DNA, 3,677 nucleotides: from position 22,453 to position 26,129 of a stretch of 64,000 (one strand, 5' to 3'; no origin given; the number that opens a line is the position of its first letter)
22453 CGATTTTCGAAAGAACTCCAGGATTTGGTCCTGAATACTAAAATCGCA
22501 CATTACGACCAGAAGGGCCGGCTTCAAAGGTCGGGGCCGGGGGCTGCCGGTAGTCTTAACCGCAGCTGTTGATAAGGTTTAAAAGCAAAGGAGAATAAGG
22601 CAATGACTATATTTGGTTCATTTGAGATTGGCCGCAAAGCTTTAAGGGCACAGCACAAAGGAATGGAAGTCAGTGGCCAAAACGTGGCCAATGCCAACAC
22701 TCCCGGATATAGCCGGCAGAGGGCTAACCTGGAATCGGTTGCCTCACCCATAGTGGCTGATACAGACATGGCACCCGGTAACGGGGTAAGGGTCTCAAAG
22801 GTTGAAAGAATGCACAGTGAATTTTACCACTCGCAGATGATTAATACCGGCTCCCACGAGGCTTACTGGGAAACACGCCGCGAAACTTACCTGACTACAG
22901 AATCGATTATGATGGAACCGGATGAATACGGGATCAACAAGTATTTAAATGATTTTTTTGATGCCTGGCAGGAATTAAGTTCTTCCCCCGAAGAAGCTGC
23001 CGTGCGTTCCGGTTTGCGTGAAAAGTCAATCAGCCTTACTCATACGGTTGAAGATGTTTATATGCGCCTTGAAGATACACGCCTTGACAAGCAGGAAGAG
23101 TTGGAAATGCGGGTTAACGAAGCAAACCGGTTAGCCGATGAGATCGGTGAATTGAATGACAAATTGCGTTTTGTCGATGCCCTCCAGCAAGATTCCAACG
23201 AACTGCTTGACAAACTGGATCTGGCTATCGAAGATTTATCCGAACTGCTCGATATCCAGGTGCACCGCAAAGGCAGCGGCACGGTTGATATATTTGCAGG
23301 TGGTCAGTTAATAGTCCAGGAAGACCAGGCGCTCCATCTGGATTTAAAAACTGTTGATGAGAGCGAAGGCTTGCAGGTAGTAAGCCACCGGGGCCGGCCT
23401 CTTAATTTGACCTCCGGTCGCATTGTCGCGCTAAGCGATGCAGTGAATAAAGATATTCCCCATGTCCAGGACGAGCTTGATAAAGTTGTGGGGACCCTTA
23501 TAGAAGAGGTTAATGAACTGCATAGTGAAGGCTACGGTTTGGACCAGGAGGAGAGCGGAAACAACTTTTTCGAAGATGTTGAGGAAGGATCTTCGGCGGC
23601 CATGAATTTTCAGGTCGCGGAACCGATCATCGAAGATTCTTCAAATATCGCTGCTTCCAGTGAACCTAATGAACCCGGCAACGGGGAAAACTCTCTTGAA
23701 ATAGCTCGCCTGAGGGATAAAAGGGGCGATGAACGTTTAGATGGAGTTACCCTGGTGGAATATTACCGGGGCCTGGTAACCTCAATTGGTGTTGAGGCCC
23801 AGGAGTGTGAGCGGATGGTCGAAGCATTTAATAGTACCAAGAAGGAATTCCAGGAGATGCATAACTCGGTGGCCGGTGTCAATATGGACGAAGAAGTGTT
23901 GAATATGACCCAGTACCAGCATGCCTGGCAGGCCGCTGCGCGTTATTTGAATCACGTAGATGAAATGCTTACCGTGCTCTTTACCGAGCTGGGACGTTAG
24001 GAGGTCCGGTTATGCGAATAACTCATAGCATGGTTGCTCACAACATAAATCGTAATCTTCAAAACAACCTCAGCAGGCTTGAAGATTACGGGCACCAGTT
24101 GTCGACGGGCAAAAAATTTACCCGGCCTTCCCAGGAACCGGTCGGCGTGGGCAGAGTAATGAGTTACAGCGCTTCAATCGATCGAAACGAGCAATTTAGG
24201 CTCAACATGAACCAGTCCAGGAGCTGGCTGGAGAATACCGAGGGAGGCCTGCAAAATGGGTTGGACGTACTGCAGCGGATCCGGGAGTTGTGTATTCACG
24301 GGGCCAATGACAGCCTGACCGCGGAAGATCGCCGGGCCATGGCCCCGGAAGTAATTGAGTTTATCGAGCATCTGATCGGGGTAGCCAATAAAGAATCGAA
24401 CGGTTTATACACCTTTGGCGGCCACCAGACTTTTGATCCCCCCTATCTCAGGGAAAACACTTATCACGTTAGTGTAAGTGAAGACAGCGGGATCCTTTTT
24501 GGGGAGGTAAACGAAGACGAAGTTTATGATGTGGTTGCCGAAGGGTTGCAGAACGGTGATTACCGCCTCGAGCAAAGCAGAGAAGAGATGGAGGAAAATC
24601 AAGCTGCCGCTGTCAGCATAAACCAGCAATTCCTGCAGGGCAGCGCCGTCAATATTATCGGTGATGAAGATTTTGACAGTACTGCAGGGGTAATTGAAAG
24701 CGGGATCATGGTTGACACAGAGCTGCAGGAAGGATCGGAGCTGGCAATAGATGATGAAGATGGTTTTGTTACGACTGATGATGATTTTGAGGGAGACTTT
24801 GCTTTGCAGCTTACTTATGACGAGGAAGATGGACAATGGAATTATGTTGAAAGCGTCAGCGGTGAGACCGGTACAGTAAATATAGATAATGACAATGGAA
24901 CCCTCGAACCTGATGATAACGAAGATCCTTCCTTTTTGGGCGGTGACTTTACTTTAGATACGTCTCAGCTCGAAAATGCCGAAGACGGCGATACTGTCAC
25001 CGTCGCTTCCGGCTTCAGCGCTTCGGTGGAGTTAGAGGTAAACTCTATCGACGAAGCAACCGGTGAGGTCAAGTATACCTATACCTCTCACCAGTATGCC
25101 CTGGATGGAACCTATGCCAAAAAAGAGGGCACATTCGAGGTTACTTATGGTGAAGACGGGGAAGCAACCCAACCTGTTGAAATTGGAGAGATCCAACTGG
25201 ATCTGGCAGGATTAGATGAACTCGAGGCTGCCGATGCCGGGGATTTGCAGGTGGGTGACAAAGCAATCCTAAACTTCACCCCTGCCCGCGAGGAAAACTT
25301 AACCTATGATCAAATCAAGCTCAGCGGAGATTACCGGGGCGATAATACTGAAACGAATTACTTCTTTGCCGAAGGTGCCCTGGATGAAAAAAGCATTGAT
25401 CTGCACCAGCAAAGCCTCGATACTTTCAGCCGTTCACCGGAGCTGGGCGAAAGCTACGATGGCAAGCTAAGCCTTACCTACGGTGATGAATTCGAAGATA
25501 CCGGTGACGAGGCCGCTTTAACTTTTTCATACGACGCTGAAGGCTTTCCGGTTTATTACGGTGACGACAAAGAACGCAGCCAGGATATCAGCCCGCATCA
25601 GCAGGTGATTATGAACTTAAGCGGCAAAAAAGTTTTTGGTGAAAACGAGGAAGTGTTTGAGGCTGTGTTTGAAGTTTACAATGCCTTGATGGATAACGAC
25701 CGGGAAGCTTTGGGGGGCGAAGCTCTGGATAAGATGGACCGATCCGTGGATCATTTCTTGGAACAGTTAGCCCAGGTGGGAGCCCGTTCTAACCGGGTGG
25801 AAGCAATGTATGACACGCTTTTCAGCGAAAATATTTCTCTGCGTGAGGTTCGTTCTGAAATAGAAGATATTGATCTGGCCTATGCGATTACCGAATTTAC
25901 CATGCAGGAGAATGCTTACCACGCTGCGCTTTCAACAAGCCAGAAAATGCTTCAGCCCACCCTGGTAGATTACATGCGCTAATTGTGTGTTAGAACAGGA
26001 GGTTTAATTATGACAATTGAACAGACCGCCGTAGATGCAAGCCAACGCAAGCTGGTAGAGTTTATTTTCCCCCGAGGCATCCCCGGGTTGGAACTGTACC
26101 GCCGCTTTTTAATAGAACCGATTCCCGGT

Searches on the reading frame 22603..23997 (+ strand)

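Call 29: search_protein_families(library=pfam, proteins=[window:22603-23997:+], max_evalue=0.001)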
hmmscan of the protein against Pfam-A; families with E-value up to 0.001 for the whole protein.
window:22603-23997:+ (465 aa): 3 families
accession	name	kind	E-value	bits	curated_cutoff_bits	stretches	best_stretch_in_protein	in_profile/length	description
PF22638.1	FlgK_D1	-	8.7e-48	163.4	28.6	1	99-323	4-233/233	Flagellar hook-associated protein FlgK helical domain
PF06429.18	Flg_bbr_C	-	4.7e-07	29.6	23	1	423-456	7-40/46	Flagellar basal body rod FlgEFG protein C-terminal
PF00460.25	Flg_bb_rod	-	2.6e-05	24.5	20.7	1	8-36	2-30/31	Flagella basal body rod protein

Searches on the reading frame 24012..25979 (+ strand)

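Call 43: search_protein_families(library=pfam, proteins=[window:24012-25979:+], max_evalue=0.001)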
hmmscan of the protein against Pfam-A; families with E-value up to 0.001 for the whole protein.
window:24012-25979:+ (656 aa): 2 families
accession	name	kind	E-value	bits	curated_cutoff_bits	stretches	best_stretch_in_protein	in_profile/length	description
PF00669.25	Flagellin_N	-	6.9e-17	62.2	26.6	1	3-139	1-138/139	Bacterial flagellin N-terminal helical region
PF00700.27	Flagellin_C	-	2.7e-05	24.9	23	1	573-647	2-79/86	Bacterial flagellin C-terminal helical region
